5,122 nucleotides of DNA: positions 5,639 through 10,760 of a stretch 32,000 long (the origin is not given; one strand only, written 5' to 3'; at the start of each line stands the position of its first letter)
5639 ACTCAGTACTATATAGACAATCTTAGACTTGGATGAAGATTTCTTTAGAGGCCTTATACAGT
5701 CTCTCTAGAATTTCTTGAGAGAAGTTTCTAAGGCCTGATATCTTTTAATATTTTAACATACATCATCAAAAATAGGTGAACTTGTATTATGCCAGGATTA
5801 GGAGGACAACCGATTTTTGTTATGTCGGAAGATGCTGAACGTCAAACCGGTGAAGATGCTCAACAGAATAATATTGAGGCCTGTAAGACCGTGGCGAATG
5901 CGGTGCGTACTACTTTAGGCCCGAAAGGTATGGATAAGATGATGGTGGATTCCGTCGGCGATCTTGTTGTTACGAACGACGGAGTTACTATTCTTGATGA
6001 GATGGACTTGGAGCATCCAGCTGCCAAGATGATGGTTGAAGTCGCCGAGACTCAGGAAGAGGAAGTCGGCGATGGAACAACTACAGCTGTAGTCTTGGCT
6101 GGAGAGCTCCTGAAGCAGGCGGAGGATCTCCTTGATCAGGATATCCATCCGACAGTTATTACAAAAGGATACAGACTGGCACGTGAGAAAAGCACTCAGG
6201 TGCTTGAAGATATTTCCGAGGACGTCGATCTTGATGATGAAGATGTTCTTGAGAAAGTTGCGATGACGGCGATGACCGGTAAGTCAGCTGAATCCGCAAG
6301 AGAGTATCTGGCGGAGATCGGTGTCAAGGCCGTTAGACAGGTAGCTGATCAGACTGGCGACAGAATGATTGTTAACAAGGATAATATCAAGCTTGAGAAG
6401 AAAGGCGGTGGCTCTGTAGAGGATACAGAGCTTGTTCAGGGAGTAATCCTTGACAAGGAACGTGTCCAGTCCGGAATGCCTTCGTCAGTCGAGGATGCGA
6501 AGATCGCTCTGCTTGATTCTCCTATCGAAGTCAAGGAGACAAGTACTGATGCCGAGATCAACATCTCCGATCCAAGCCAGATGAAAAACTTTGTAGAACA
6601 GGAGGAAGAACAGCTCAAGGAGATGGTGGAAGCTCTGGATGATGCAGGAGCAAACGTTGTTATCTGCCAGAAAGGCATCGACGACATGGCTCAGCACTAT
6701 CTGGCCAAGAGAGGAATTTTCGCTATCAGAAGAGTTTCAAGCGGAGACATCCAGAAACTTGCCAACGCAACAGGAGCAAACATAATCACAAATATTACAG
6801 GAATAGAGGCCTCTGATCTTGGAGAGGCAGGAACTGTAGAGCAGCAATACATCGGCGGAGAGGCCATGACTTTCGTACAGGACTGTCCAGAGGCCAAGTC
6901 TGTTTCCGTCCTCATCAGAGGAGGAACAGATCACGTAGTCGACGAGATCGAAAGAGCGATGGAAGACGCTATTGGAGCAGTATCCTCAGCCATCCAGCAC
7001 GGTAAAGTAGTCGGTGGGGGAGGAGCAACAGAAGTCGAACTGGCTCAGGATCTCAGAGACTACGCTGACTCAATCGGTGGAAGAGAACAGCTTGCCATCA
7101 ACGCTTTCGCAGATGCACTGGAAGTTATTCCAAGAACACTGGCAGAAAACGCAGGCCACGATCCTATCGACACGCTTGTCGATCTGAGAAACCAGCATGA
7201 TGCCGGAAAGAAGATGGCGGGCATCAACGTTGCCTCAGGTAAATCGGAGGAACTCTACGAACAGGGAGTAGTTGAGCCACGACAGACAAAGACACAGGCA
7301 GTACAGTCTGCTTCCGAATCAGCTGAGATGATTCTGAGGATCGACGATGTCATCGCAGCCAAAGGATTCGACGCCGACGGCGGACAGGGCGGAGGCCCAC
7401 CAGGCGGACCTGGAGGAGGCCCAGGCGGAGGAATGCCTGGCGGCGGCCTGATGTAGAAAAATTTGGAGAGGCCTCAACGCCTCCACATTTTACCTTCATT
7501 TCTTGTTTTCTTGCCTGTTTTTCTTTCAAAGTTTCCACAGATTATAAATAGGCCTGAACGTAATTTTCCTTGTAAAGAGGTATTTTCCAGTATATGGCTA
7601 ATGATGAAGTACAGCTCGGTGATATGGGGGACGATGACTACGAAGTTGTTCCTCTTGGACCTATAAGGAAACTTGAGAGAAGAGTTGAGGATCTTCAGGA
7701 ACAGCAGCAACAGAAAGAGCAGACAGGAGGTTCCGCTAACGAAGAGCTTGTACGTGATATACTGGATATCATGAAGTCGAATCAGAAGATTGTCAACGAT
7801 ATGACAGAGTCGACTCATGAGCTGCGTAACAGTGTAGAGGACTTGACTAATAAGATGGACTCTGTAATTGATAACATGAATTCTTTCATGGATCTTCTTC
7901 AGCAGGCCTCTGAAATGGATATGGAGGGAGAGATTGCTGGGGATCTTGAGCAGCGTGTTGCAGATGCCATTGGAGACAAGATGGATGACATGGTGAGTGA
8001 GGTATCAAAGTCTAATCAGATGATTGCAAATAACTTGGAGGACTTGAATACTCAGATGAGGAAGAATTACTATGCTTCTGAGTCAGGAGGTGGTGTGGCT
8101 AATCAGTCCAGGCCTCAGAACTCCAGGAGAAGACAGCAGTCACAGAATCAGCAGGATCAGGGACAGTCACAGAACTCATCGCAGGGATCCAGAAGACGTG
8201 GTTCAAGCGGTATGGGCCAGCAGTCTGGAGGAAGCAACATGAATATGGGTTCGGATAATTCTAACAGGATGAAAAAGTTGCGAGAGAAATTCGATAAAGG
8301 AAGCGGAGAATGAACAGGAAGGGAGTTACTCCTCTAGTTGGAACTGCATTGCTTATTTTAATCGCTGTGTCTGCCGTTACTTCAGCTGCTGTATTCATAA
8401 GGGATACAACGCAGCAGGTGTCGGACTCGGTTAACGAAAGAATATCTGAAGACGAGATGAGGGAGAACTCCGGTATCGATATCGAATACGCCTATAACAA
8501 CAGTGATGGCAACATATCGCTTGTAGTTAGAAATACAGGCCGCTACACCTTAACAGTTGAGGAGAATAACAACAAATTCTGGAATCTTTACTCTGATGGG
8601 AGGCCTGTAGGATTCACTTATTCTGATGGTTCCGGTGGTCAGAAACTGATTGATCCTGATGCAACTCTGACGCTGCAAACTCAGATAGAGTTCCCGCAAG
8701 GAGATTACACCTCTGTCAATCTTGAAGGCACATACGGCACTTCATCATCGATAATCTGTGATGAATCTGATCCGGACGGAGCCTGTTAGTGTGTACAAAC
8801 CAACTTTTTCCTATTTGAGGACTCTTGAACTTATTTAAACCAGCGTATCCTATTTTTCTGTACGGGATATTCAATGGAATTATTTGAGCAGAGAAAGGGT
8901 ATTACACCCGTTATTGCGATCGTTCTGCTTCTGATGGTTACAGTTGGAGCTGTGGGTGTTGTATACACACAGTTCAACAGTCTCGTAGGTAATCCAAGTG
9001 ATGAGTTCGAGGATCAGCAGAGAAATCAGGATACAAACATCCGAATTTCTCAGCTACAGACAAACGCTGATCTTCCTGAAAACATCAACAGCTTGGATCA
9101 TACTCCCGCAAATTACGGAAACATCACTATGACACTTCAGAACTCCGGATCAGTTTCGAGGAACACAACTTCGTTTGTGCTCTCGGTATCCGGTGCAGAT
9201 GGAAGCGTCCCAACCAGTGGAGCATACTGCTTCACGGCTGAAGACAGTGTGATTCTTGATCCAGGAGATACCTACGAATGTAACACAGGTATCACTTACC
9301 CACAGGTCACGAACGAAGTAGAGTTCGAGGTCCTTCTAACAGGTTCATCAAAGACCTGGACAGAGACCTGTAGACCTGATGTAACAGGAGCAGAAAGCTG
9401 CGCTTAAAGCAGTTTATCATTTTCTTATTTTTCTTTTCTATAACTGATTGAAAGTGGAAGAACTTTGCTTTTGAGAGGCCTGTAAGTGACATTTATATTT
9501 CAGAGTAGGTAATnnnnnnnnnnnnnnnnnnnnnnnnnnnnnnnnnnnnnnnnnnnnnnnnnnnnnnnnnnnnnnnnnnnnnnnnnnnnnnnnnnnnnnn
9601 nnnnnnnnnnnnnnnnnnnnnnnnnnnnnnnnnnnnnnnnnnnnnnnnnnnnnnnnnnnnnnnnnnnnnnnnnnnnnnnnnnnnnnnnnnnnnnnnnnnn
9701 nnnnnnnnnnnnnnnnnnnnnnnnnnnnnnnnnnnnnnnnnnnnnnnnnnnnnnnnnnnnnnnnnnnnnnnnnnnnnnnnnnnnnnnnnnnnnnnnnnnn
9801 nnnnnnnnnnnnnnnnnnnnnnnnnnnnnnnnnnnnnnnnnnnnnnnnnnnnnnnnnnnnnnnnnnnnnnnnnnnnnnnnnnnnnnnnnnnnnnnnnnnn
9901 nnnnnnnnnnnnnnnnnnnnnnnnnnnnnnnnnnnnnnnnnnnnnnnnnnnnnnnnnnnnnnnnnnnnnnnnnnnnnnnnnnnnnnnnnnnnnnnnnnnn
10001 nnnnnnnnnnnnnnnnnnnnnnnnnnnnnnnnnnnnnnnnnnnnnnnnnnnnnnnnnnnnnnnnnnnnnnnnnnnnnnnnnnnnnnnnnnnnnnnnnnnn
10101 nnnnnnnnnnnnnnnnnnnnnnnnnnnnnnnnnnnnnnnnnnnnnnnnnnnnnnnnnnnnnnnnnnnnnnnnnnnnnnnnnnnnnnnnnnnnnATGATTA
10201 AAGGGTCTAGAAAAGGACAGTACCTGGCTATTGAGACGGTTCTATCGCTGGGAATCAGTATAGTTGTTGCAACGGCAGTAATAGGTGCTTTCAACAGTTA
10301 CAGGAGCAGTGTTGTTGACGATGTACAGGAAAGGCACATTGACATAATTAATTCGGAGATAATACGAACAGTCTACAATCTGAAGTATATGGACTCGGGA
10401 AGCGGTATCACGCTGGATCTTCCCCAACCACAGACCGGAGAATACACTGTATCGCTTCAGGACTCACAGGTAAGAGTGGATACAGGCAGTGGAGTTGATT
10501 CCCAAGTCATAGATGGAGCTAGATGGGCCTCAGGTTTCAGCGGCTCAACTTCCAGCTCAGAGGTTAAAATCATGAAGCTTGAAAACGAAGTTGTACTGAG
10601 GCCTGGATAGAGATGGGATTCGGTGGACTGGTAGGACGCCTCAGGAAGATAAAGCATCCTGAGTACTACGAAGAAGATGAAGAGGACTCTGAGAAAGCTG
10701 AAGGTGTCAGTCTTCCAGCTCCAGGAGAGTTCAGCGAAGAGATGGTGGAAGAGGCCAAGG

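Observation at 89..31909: Hyper-abundant 6-bp palindrome AGGCCT (StuI-type site), independent of reading frame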

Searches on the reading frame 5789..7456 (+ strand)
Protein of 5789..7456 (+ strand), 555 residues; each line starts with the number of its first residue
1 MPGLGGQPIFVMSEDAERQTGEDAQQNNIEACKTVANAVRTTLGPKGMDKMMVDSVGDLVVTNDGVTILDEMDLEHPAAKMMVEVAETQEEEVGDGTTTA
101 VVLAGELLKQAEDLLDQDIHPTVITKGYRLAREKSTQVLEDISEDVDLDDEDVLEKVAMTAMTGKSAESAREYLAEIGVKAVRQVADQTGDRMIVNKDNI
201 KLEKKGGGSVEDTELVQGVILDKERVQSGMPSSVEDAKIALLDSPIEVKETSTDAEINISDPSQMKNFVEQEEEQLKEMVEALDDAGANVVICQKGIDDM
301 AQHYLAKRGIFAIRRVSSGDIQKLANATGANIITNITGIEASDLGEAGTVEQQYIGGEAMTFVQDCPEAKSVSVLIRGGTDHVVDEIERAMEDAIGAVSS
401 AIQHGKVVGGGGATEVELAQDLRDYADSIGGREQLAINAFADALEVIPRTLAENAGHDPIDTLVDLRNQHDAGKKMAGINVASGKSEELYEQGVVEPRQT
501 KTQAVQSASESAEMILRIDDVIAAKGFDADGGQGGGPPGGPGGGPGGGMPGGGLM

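Call 6: search_protein_families(library=pfam, proteins=[window:5789-7456:+])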
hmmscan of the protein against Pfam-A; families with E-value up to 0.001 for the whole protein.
window:5789-7456:+ (555 aa): 1 family
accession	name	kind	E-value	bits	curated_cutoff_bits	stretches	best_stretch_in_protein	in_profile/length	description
PF00118.29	Cpn60_TCP1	-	1.6e-183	611.4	34.3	1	35-525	1-489/490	TCP-1/cpn60 chaperonin family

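Call 24: find_encoding_contigs(protein=window:5789-7456:+, flank=10000, max_places=6)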
Protein window:5789-7456:+ (555 aa): no gene with exactly this product is on record in the collection.

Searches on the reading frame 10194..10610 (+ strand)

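Call 25: search_protein_families(library=pfam, proteins=[window:10194-10610:+], max_evalue=0.01)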
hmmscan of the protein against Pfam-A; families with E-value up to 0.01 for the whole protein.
window:10194-10610:+ (138 aa): 1 family
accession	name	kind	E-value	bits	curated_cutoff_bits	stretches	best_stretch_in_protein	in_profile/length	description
PF23928.1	DUF7266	-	0.0022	18.1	27.6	1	14-100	11-102/145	Family of unknown function (DUF7266)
